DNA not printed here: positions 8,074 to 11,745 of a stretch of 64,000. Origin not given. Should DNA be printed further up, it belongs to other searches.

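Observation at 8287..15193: Two-gene PLD-SNF2 helicase + MmeI-family type IIG-like methyltransferase module (minimal DISARM-like / split type ISP-like system)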

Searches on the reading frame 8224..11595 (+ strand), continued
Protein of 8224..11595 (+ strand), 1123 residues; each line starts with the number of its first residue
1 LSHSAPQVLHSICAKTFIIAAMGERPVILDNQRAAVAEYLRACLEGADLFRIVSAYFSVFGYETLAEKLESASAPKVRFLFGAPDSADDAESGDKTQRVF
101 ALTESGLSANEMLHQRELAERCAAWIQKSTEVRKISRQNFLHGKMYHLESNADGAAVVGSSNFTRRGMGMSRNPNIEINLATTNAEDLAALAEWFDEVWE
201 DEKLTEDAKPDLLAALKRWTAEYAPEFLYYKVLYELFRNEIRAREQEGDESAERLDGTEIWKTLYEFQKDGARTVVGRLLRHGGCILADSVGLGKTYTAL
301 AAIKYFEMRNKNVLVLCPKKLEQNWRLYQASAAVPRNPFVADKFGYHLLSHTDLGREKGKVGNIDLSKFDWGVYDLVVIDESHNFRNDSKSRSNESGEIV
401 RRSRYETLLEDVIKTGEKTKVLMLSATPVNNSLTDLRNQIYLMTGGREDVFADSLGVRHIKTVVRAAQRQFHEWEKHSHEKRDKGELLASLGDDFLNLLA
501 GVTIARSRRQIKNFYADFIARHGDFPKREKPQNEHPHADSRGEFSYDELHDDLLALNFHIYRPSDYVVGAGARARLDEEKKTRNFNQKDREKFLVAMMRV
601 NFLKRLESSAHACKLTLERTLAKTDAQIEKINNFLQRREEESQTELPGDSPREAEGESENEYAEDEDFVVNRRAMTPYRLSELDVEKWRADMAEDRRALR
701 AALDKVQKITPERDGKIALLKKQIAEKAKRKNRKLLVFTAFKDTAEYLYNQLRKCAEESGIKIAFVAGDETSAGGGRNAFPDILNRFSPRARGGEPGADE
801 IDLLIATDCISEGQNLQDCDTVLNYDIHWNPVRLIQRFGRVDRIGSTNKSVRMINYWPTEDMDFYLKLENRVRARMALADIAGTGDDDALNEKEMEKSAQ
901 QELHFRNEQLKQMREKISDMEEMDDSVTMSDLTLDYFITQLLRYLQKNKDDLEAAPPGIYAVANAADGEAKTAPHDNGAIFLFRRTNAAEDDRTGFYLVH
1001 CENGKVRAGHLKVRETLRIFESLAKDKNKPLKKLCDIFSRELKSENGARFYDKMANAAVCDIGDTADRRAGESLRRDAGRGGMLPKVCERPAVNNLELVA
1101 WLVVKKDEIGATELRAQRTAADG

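Call 23: find_related_loci(query=A1, collection=genome_contigs, flank=10000)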
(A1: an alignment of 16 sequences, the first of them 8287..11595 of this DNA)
Query A1 (1102 aa) in genome_contigs; peptide patterns used: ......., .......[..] (x = any residue, [..] = any of these).
600 stretches matched a pattern (row limit reached: there are more); 598 encode a relative of the query (tblastn E <= 1e-3); the best 80 are kept; 80 distinct loci.
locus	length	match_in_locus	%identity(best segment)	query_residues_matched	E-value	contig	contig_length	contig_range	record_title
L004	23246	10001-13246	52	1-1083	0e+0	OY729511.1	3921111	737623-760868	MAG: Candidatus Binatia bacterium isolate 9e32f69c-91e7-4ea3-9a30-d9bf58b5a9ec genome assembly, chromosome: 1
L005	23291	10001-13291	50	7-1102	0e+0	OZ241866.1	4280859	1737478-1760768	MAG: Chloroflexota bacterium isolate 648bf299-2263-4cbe-a927-b722e8dafbdb genome assembly, chromosome: 1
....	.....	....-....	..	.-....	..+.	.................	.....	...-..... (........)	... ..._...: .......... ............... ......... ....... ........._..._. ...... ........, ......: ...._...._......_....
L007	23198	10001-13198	50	7-1085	0e+0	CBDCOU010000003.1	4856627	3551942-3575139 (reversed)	MAG: Caldilineaceae bacterium isolate 0823537f-3fa6-4916-8707-89ce61c7f738 genome assembly, contig: contig_3, whole geno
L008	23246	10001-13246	51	7-1087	0e+0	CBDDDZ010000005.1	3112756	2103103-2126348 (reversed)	MAG: Candidatus Latescibacterota bacterium isolate 2fef8444-24d4-470e-a0f0-8c307ac56c94 genome assembly, contig: contig_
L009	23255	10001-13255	50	7-1083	0e+0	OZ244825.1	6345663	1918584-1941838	MAG: Candidatus Poribacteria bacterium isolate 9ee73198-b11f-455e-92bc-43fc746e3fb5 genome assembly, chromosome: 1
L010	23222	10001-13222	48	12-1083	0e+0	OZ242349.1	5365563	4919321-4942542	MAG: Candidatus Poribacteria bacterium isolate e367748c-ea16-458c-b08a-e5b385d280ea genome assembly, chromosome: 1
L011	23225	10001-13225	51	7-1084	0e+0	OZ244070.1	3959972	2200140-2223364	MAG: uncultured Candidatus Binatia bacterium isolate f57e87d9-6197-413a-b43d-c6892e6158a2 genome assembly, chromosome: 1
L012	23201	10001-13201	49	7-1083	0e+0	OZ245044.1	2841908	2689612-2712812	MAG: Dehalococcoidia bacterium isolate 2d514a54-0524-4205-b749-13ef71272d1d genome assembly, chromosome: 1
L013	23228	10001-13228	51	1-1084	0e+0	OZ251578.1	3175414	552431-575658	MAG: Candidatus Spongiisociaceae bacterium isolate e66f1d62-28d5-4ec1-b84d-980f6b68271e genome assembly, chromosome: 1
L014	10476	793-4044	51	7-1100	0e+0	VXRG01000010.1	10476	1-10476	MAG: Caldilineaceae bacterium SB0664_bin_27 NODE_2909_length_10476_cov_16.681796, whole genome shotgun sequence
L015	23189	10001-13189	51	7-1083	0e+0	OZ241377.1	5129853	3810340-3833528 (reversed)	MAG: Caldilineaceae bacterium isolate c48d8a7a-b77d-4314-8545-a86a2dcb4724 genome assembly, chromosome: 1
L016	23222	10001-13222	53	7-1083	0e+0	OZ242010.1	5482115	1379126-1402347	MAG: Candidatus Latescibacterota bacterium isolate 318c57a3-5c92-4b38-acc3-b9680ed3e2d2 genome assembly, chromosome: 1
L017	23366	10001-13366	48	7-1083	0e+0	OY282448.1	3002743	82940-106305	MAG: uncultured Chloroflexota bacterium genome assembly, chromosome: 1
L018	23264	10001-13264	47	7-1092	0e+0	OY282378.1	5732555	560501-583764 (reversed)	MAG: uncultured Gammaproteobacteria bacterium genome assembly, chromosome: 1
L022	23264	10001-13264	44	7-1084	0e+0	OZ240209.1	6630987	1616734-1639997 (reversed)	MAG: Candidatus Poribacteria bacterium isolate 386b7814-a0df-4328-ba8d-cea90b69f229 genome assembly, chromosome: 1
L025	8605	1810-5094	42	9-1087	0e+0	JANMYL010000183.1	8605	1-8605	MAG: Akkermansiaceae bacterium isolate OTE_8_metabat_330 OTE_8_k141_4238887, whole genome shotgun sequence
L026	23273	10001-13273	44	7-1088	0e+0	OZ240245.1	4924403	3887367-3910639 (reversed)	MAG: Candidatus Poribacteria bacterium isolate dca23892-4e13-4299-a543-0851fd76b4fe genome assembly, chromosome: 1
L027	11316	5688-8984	42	13-1102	0e+0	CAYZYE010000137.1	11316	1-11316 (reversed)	MAG TPA_asm: uncultured Anaerolineae bacterium isolate binchicken_co67_117 genome assembly, contig: NODE_6222_length_113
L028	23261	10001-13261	42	9-1086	0e+0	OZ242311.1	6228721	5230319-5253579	MAG: Candidatus Latescibacterota bacterium isolate bccf755e-c1ee-4055-8c2e-878efcd7d1d4 genome assembly, chromosome: 1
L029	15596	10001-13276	42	7-1084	0e+0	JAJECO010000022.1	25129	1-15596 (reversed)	MAG: Candidatus Poribacteria bacterium isolate jk18xAbins.25 k141_322264, whole genome shotgun sequence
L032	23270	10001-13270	42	7-1086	0e+0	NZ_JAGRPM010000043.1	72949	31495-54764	MAG: Rhodoblastus sp. isolate BP08 k141_11665, whole genome shotgun sequence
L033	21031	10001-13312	42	9-1084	0e+0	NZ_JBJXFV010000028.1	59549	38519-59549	MAG: Prosthecobacter sp. isolate F1F2.bin.412 k127_6169785, whole genome shotgun sequence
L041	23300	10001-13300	41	12-1102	0e+0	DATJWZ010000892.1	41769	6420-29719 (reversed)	MAG TPA_asm: Candidatus Eisenbacteria bacterium isolate SMAG_U15113 k141_1333205, whole genome shotgun sequence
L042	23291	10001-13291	43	9-1083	0e+0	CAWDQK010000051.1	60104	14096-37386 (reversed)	MAG: uncultured Verrucomicrobiae bacterium isolate MFD01689.bin.2.50 genome assembly, contig: contig_56070, whole genome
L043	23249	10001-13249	41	9-1086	0e+0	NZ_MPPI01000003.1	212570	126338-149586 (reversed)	Phormidesmis priestleyi ULC007 A3_5_len_212570, whole genome shotgun sequence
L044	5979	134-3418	41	9-1086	0e+0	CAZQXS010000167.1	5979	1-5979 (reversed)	MAG TPA_asm: uncultured Pseudomonadota bacterium isolate SRP077602_co9_466 genome assembly, contig: NODE_21489_length_59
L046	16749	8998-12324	42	7-1083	0e+0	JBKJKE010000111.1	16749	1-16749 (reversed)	MAG: Limisphaerales bacterium isolate ant_bin.228 k117_4135805, whole genome shotgun sequence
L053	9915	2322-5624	41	7-1084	0e+0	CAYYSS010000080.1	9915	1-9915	MAG TPA_asm: uncultured Nitrospirota bacterium isolate binchicken_co172_104 genome assembly, contig: NODE_6215_length_99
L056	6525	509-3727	40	7-1083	0e+0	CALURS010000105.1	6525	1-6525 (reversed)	MAG: Candidatus Gastranaerophilales bacterium isolate BRZ_SF__bin12 genome assembly, contig: BRZ_SF__NODE_18747_length_6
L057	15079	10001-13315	42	7-1083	0e+0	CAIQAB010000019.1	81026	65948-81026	MAG: uncultured Verrucomicrobia bacterium isolate Ki3-D1_bin-0330 genome assembly, contig: bin-0330:19/34, whole genome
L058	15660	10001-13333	39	9-1094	0e+0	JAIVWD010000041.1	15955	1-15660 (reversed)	MAG: Deltaproteobacteria bacterium isolate HYP3_UM_29 NODE_433_length_15955_cov_0.993493, whole genome shotgun sequence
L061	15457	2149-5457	41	7-1084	0e+0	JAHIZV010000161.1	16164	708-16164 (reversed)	MAG: Verrucomicrobia bacterium isolate Modern_marine.mb.194 Modern_marine.mb.194_k141_1708931, whole genome shotgun sequ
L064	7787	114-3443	40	15-1102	0e+0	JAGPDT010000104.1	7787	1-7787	MAG: Flavobacteriales bacterium isolate Gw_SlAct_bin_418 Gw_SlAct_34451_length_7787_cov_18.710836, whole genome shotgun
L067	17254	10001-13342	40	7-1084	0e+0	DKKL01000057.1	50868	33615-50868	MAG TPA_asm: Ignavibacteria bacterium UBA6667 UBA6667_contig_8212, whole genome shotgun sequence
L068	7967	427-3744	41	7-1090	0e+0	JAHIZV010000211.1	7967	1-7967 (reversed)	MAG: Verrucomicrobia bacterium isolate Modern_marine.mb.194 Modern_marine.mb.194_k141_2174551, whole genome shotgun sequ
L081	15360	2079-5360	38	7-1086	0e+0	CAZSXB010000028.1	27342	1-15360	MAG TPA_asm: uncultured Thermotogaceae bacterium isolate SRP241326_co1_345 genome assembly, contig: NODE_2695_length_273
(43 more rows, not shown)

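Call 27: search_protein_families(library=pfam, proteins=[L025:5070-6527:+, L046:12349-13878:+, L068:3719-5392:+, L042:13333-14493:+, L081:5375-6493:+, L008:13249-14649:+, L061:5482-6540:+, L067:13351-14205:+, L053:5638-6360:+, L043:13273-13926:+], max_evalue=0.01)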
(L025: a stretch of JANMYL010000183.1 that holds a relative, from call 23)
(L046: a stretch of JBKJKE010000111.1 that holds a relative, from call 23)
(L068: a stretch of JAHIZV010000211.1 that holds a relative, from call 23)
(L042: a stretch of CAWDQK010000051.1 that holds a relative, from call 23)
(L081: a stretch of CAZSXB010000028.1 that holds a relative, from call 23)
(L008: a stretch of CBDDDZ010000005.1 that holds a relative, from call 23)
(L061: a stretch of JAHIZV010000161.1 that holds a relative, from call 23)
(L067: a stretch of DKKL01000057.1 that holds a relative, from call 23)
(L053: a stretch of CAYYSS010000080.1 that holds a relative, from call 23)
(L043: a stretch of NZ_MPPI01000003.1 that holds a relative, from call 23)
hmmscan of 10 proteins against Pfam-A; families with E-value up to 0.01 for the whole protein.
L025:5070-6527:+ (485 aa): 3 families
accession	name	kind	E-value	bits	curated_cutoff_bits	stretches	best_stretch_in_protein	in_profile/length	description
PF13749.12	HATPase_c_4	-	1e-20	74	26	1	285-370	1-87/89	Putative ATP-dependent DNA helicase recG C-terminal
PF04326.19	SLFN_AlbA_2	-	2.5e-09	38.1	25.3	1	12-117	1-117/118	Schlafen, AlbA_2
PF21247.3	Fic-like_C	-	4.8e-09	36.4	27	1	419-477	6-64/64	Filamentation induced by cAMP protein Fic-like, C-terminal domain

L046:12349-13878:+ (509 aa): 3 families
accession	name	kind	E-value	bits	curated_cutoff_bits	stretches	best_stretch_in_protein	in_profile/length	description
PF13271.11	DUF4062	-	7e-21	74.7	24.7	1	5-91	1-82/82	Domain of unknown function (DUF4062)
PF21247.3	Fic-like_C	-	2.5e-19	69.3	27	1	437-495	4-64/64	Filamentation induced by cAMP protein Fic-like, C-terminal domain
PF13749.12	HATPase_c_4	-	5.4e-19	68.4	26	1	315-397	3-86/89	Putative ATP-dependent DNA helicase recG C-terminal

L068:3719-5392:+ (557 aa): 4 families
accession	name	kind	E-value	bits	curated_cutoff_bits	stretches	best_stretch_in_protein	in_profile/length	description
PF13749.12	HATPase_c_4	-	6.9e-17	61.7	26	1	303-385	3-88/89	Putative ATP-dependent DNA helicase recG C-terminal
PF04326.19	SLFN_AlbA_2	-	2e-07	32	25.3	1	32-128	20-116/118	Schlafen, AlbA_2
PF03965.22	Penicillinase_R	-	5.2e-05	24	22.6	1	494-550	5-63/115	Penicillinase repressor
PF09339.16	HTH_IclR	-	0.0077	16.4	22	0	497-540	8-50/52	IclR helix-turn-helix domain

L042:13333-14493:+ (386 aa): 2 families
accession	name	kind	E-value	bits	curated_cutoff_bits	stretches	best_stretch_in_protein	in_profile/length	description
PF06250.17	YhcG_C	-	7.5e-59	198.5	32.5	1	217-370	2-157/157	YhcG PDDEXK nuclease domain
PF17761.7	DUF1016_N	-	2.4e-37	128.5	32.8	1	37-193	1-137/137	DUF1016 N-terminal domain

L081:5375-6493:+ (372 aa): 2 families
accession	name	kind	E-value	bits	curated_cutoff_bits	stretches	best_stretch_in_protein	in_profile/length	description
PF06250.17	YhcG_C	-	2e-59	200.4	32.5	1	206-350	1-146/157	YhcG PDDEXK nuclease domain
PF17761.7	DUF1016_N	-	1.8e-39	135.4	32.8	1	36-185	1-137/137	DUF1016 N-terminal domain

L008:13249-14649:+ (466 aa): 3 families
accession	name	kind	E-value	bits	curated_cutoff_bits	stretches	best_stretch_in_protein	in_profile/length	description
PF04542.20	Sigma70_r2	-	1.1e-15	57.6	24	1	295-363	2-70/71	Sigma-70 region 2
PF00140.25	Sigma70_r1_2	-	1.7e-06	28.3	22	1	258-287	3-32/34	Sigma-70 factor, region 1.2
PF14335.11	DUF4391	-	0.0067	16.8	29.9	0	60-179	25-131/232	Domain of unknown function (DUF4391)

L061:5482-6540:+ (352 aa): 2 families
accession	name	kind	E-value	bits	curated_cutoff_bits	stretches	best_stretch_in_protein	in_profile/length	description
PF02661.23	Fic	-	3.8e-17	63.3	24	1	108-214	2-93/93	Fic/DOC family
PF01638.23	HxlR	-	0.002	18.4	20.8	1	303-334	19-50/91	HxlR-like helix-turn-helix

L067:13351-14205:+ (284 aa): 1 family
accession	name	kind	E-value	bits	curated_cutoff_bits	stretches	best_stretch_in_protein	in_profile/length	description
PF02498.22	Bro-N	-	3.1e-12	47.4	25.6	1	17-110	3-92/96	BRO family, N-terminal domain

L053:5638-6360:+ (240 aa): 3 families
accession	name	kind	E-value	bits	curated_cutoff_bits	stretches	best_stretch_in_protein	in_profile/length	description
PF01396.24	Zn_ribbon_Top1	-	9.9e-11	41.7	32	1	203-239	4-35/39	Topoisomerase DNA binding C4 zinc finger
PF05635.17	23S_rRNA_IVP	-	2.6e-06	28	33.8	1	14-83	4-72/106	23S rRNA-intervening sequence protein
PF06839.17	Zn_ribbon_GRF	-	1.6e-05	25.3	25.9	1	201-232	1-32/45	GRF zinc finger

L043:13273-13926:+ (217 aa): 1 family
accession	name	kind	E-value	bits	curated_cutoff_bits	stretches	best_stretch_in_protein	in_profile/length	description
PF05685.18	Uma2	-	2.9e-18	66.4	27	1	33-176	4-151/172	Putative restriction endonuclease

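Call 31: search_solved_structures(query=A1, max_evalue=0.001)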
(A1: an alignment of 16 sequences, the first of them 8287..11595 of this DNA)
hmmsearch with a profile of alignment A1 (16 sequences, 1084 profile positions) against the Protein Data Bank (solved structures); distinct sequences matched with E-value up to 0.001: 39.
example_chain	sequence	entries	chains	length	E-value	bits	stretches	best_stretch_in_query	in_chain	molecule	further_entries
7otq_K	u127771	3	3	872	7.5e-10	40.6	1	242-369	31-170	Chromodomain-helicase-DNA-binding protein 1-like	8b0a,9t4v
7epu_B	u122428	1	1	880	7.7e-10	40.5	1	242-369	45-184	Chromodomain-helicase-DNA-binding protein 1-like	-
7enn_K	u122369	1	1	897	8.1e-10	40.4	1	242-369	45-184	Chromodomain-helicase-DNA-binding protein 1-like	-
6iy2_O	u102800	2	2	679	8.4e-10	40.4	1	781-834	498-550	Transcription regulatory protein SNF2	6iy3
5x0x_O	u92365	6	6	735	1e-09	40.1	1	781-834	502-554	Transcription regulatory protein SNF2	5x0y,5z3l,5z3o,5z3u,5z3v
7egm_A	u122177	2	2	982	4.1e-09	38.1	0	781-834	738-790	Transcription regulatory protein SNF2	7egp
6vzg_K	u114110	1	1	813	1.2e-08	36.6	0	774-832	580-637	Nuclear protein STH1/NPS1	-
6vz4_K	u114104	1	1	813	1.3e-08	36.5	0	774-832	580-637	Nuclear protein STH1/NPS1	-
5hzr_A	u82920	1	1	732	1.9e-08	35.9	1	774-834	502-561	SNF2-family ATP dependent chromatin remodeling factor like protein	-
8so8_A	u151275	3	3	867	2.9e-08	35.3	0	768-819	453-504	RNA polymerase-associated protein RapA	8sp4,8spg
6bog_A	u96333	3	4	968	4e-08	34.8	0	768-819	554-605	RNA polymerase-associated protein RapA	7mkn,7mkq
4s20_K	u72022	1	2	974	4e-08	34.8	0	768-819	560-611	RNA polymerase-associated protein RapA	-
7m8e_F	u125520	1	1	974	4e-08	34.8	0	768-819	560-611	RNA polymerase-associated protein RapA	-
1hv8_A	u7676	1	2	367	9.4e-08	33.6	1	766-825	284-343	PUTATIVE ATP-DEPENDENT RNA HELICASE MJ0669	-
6ne3_W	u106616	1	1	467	3.3e-07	31.8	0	240-369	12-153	SWI/SNF-related matrix-associated actin-dependent regulator of chromatin subfamily A membe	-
2c1l_A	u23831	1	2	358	4.2e-05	24.8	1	91-176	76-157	RESTRICTION ENDONUCLEASE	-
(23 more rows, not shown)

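Call 38: search_dna_similar(query=window:8287-11595:+, collection=plasmids, mode=protein, max_rows=15)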
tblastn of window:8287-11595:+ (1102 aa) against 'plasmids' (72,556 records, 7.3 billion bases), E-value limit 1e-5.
Records with a match: 564; places in all: 609; records where one place covers at least 80% of the query: 113.
Best place of each record, by identity: <60% 564.
By first word of the organism name: Thermus 28; Rhodococcus 26; Nostoc 23; Acinetobacter 22; Deinococcus 22; Listeria 20; Enterococcus 19; Bacillus 18; Escherichia 15; Halobacterium 15; and 164 more.
By predicted mobility (MOB-suite, as given by PLSDB): non-mobilizable 337; mobilizable 118; conjugative 109.
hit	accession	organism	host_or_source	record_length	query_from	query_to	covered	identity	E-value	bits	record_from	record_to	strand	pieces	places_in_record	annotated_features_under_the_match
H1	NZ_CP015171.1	Acetobacter ascendens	single cell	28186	15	1083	97%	37.4%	0e+0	633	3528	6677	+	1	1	helicase-related protein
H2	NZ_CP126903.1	Mycolicibacterium vanbaalenii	cell culture,soil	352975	7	1091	98%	35.5%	7e-174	574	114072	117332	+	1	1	helicase-related protein | DUF4391 domain-containing protein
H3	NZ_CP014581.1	Paraburkholderia phytofirmans OLGA172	-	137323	15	1083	97%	35.7%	1e-177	585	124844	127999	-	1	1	helicase-related protein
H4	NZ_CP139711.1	Sulfitobacter sp. OXR-159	Bacterial Culture,hydrothermal vent ...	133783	1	1084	98%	34.9%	1e-177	585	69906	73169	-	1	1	helicase-related protein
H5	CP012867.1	Persicobacter sp. JZB09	cell culture,soil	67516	7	1089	98%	34.8%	0e+0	637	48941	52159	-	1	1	record has no annotation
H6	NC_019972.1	Methanomethylovorans hollandica DSM 15978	-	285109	6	1088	98%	34.8%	0e+0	635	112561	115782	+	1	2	helicase-related protein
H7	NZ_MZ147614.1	Listeria innocua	-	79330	15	1084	97%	35.2%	4e-167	554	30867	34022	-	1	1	helicase-related protein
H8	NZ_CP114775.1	Raoultella planticola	Homo sapiens,cell ...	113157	7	1094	99%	34.6%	1e-168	559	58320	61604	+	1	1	SNF2-related protein | DUF4391 domain-containing protein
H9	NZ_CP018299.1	Photobacterium damselae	Turbot,Dieseased fish,heart blood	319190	7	1085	98%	34.8%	0e+0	598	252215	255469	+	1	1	helicase-related protein | type II toxin-antitoxin system RelB/DinJ family antitoxin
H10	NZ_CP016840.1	Brochothrix thermosphacta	cell culture,poultry meat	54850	8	1084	98%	34.9%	2e-167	555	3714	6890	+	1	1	helicase-related protein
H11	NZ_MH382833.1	Listeria welshimeri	food product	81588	15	1084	97%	35.1%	5e-167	554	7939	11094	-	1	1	helicase-related protein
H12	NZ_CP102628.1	Listeria innocua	cow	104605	15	1084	97%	35.1%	8e-166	551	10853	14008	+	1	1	helicase-related protein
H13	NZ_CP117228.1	Listeria innocua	whole organism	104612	15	1084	97%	35.1%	8e-166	551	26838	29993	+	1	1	helicase-related protein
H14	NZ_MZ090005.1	Listeria monocytogenes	-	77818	15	1084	97%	35.0%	3e-166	552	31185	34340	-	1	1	helicase-related protein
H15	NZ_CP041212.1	Listeria monocytogenes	-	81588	15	1084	97%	35.0%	3e-166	552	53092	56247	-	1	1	helicase-related protein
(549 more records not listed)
